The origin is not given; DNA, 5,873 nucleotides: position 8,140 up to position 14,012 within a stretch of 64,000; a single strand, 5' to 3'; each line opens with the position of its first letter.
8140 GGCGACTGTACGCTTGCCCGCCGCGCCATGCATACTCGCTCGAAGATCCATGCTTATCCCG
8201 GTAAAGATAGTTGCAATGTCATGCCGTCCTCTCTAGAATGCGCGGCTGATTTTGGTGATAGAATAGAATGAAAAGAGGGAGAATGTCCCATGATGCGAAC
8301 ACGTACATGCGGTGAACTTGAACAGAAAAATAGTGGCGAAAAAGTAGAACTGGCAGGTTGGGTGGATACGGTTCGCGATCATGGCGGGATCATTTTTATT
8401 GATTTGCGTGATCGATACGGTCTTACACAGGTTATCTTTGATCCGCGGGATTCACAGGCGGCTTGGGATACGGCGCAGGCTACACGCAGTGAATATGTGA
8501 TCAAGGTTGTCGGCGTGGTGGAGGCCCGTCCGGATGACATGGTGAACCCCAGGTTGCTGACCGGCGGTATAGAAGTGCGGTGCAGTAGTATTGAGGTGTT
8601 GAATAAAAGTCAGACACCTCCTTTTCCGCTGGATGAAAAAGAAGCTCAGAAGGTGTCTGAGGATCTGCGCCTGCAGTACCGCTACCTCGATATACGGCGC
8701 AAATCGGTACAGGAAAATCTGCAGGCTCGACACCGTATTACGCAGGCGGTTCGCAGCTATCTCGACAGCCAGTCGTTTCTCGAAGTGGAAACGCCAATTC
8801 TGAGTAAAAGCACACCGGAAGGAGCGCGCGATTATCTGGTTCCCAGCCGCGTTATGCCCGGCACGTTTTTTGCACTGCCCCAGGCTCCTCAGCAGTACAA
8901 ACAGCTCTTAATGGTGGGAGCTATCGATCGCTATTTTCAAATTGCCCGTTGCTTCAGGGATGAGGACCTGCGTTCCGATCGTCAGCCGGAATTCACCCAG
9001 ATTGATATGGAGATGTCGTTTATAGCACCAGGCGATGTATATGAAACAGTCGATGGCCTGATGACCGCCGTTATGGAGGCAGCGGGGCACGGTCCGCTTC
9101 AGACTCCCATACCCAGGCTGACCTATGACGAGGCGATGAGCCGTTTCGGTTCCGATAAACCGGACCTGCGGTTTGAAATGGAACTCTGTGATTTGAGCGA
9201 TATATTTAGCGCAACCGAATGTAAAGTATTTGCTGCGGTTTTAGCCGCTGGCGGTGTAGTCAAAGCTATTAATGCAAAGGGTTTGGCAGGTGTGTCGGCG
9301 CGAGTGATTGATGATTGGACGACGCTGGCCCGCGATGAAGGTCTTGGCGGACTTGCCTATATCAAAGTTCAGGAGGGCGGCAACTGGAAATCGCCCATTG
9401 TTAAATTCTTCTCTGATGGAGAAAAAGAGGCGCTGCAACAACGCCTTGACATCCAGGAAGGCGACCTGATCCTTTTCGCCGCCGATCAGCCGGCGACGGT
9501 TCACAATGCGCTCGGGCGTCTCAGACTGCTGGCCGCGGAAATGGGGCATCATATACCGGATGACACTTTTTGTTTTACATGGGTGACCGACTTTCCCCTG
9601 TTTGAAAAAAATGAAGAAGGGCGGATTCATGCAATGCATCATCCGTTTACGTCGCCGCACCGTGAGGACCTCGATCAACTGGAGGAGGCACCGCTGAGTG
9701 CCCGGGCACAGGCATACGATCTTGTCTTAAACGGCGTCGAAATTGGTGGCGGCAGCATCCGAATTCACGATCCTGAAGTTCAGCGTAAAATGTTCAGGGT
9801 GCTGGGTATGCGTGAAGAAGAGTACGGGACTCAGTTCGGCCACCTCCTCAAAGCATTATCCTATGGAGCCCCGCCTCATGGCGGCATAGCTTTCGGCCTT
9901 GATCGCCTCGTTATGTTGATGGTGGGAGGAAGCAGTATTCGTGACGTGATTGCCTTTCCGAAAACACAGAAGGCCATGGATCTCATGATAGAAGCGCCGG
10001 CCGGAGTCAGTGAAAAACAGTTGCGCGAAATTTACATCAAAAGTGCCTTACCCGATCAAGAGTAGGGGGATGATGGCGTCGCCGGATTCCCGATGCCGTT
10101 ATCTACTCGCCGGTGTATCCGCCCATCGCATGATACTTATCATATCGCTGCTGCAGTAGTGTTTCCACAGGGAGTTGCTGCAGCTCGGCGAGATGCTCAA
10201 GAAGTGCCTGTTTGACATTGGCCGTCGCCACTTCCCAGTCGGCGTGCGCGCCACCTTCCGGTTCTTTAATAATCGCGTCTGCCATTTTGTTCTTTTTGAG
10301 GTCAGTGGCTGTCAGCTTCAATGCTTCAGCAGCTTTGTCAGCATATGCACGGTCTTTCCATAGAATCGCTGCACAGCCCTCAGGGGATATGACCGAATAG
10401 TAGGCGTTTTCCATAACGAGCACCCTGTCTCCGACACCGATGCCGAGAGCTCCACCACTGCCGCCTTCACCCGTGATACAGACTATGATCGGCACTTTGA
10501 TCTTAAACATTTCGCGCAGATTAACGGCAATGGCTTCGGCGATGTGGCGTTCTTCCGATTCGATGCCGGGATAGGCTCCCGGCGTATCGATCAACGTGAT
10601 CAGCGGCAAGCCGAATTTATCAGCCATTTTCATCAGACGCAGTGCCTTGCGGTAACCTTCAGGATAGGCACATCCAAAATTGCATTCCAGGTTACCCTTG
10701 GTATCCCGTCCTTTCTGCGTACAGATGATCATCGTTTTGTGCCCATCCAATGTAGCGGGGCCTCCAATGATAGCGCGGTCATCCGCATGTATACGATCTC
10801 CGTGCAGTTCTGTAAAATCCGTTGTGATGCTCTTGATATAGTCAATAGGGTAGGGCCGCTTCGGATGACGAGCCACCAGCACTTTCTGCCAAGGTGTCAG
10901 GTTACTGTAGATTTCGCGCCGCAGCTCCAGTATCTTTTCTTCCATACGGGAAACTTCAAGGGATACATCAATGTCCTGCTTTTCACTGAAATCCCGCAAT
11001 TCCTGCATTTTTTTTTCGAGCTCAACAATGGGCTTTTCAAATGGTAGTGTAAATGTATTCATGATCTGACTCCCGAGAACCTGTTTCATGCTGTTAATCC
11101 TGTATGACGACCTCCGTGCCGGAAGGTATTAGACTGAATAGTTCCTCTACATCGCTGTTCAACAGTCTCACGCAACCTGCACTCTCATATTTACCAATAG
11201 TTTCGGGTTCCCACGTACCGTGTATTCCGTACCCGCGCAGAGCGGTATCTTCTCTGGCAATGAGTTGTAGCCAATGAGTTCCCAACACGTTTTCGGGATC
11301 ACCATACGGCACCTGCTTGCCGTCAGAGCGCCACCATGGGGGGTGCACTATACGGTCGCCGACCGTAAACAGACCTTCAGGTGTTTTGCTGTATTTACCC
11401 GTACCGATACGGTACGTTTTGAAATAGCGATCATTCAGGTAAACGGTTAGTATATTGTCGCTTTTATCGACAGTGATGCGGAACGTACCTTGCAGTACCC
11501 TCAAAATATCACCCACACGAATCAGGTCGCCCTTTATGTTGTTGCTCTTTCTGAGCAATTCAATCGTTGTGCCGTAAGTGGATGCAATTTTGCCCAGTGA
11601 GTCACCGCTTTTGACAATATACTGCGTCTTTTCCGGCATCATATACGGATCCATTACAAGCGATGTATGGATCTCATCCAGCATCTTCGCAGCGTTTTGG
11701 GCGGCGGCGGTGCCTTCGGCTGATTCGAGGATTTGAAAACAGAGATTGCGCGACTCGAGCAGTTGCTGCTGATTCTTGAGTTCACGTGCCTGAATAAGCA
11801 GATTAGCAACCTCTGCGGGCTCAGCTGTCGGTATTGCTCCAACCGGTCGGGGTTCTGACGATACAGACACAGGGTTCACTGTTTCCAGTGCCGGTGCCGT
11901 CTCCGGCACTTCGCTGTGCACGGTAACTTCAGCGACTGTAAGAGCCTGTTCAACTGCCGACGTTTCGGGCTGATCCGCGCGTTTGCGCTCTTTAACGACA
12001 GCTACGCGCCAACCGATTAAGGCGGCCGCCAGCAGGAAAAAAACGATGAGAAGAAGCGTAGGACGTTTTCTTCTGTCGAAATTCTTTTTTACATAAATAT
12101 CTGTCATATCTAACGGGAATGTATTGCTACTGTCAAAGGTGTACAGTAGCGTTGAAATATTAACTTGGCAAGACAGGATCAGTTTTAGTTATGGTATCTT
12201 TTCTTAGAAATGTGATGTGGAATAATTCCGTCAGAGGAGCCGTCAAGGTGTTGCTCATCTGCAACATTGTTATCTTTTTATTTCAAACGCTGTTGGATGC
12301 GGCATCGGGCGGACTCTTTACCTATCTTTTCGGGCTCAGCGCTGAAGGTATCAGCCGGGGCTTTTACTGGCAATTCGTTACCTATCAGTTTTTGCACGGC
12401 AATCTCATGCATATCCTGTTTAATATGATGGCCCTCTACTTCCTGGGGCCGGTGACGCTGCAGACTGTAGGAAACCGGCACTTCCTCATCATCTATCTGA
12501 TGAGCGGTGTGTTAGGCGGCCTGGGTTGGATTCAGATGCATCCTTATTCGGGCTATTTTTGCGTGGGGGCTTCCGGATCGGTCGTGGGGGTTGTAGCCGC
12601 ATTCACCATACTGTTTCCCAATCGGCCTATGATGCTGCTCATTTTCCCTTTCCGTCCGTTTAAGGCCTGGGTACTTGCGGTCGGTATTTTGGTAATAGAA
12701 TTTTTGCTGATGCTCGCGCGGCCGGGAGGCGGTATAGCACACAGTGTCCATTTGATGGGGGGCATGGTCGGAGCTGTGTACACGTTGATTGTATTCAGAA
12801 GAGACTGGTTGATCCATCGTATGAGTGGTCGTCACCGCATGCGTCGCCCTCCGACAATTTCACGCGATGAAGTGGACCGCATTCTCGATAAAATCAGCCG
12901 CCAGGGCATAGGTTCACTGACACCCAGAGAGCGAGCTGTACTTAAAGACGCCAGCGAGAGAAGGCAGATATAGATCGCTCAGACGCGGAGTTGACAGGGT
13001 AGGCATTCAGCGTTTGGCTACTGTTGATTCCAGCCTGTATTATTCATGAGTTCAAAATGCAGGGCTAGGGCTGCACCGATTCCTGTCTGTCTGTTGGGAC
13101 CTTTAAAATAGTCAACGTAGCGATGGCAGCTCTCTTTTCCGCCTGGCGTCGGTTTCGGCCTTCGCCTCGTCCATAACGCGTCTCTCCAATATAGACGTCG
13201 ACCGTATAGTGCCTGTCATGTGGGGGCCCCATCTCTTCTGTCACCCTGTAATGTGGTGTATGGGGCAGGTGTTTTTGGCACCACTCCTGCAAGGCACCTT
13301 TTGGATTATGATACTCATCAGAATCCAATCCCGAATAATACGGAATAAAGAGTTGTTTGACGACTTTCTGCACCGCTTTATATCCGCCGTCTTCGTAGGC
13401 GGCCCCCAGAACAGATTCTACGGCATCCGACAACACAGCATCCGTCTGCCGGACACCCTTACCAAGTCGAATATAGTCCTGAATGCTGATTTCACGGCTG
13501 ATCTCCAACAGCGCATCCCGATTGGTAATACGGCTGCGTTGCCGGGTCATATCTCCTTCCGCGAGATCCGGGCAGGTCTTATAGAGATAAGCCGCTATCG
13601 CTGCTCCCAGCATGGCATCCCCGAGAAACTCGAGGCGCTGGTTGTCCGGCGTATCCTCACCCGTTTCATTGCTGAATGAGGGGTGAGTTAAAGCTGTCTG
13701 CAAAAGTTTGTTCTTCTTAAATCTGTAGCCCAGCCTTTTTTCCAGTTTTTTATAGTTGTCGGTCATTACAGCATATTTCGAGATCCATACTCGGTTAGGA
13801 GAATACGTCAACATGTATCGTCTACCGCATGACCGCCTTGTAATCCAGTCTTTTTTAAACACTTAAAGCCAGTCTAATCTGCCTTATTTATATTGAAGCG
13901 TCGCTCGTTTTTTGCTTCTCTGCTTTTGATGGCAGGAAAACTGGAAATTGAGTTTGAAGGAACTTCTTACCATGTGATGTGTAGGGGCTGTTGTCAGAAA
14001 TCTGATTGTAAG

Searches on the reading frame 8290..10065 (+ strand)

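Call 23: search_protein_families(library=pfam, proteins=[window:8290-10065:+], max_evalue=0.0001)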
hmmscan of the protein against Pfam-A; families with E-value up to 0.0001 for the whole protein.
window:8290-10065:+ (591 aa): 3 families
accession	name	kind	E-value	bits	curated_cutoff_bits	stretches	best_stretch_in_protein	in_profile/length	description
PF00152.25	tRNA-synt_2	-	6.2e-123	410.2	25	1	123-560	1-308/308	tRNA synthetases class II (D, K and N)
PF02938.19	GAD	-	2e-21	76.4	23.4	1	314-408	1-95/95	GAD domain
PF01336.31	tRNA_anti-codon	-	1.7e-14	53.9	27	1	19-104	1-75/75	OB-fold nucleic acid binding domain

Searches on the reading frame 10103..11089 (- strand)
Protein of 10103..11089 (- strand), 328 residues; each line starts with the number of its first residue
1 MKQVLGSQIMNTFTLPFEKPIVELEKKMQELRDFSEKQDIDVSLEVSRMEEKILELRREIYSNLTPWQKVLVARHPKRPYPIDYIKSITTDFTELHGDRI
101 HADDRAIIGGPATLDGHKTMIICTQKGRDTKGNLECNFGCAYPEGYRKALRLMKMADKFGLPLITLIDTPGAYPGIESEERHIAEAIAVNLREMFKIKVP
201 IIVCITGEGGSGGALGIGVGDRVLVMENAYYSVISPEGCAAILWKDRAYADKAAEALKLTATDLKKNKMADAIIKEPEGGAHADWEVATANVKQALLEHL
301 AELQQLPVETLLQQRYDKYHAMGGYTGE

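Call 23: search_protein_families(library=pfam, proteins=[window:10103-11089:-], max_evalue=0.0001)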
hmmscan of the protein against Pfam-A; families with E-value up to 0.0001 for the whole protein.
window:10103-11089:- (328 aa): 2 families
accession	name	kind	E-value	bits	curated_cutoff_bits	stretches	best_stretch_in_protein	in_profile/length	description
PF03255.19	ACCA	-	4.9e-141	469.8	23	1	15-323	2-310/310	Acetyl co-enzyme A carboxylase carboxyltransferase-like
PF01039.27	Carboxyl_trans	-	1.3e-19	70.7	22.3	1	105-266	282-436/493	Carboxyl transferase domain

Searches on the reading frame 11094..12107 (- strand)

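Call 23: search_protein_families(library=pfam, proteins=[window:11094-12107:-], max_evalue=0.0001)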
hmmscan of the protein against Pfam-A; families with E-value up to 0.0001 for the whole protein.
window:11094-12107:- (337 aa): 2 families
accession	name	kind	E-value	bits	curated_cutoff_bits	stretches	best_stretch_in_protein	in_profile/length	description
PF03734.19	YkuD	-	1.4e-22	81.2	23.4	1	210-335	3-146/146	L,D-transpeptidase catalytic domain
PF01476.26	LysM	-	2.4e-12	47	20.9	1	163-204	1-42/43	LysM domain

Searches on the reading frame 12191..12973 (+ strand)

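Call 23: search_protein_families(library=pfam, proteins=[window:12191-12973:+], max_evalue=0.0001)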
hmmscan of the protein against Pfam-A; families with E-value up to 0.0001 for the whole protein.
window:12191-12973:+ (260 aa): 2 families
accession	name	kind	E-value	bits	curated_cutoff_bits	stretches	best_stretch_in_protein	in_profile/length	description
PF01694.28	Rhomboid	-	3.3e-27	95.9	22.6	1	59-203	4-142/143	Rhomboid domain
PF20216.3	DUF6576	-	2.7e-09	37.5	27.3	1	224-256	14-46/47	Family of unknown function (DUF6576)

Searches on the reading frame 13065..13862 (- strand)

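Call 23: search_protein_families(library=pfam, proteins=[window:13065-13862:-], max_evalue=0.0001)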
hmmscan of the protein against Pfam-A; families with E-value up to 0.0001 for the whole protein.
window:13065-13862:- (265 aa): 4 families
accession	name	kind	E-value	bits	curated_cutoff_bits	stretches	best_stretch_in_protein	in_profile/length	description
PF14622.11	Ribonucleas_3_3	-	1.3e-28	100.1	35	1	51-174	2-126/128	Ribonuclease-III-like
PF00636.31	Ribonuclease_3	-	9.8e-20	71.7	27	1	75-160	1-102/102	Ribonuclease III domain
PF00035.32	dsrm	-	1.4e-17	64.5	23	1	187-252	1-65/66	Double-stranded RNA binding motif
PF22935.1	RM44_endonuclase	-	4.7e-08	33.6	27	1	41-154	10-138/139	Large ribosomal subunit protein mL44, endonuclease domain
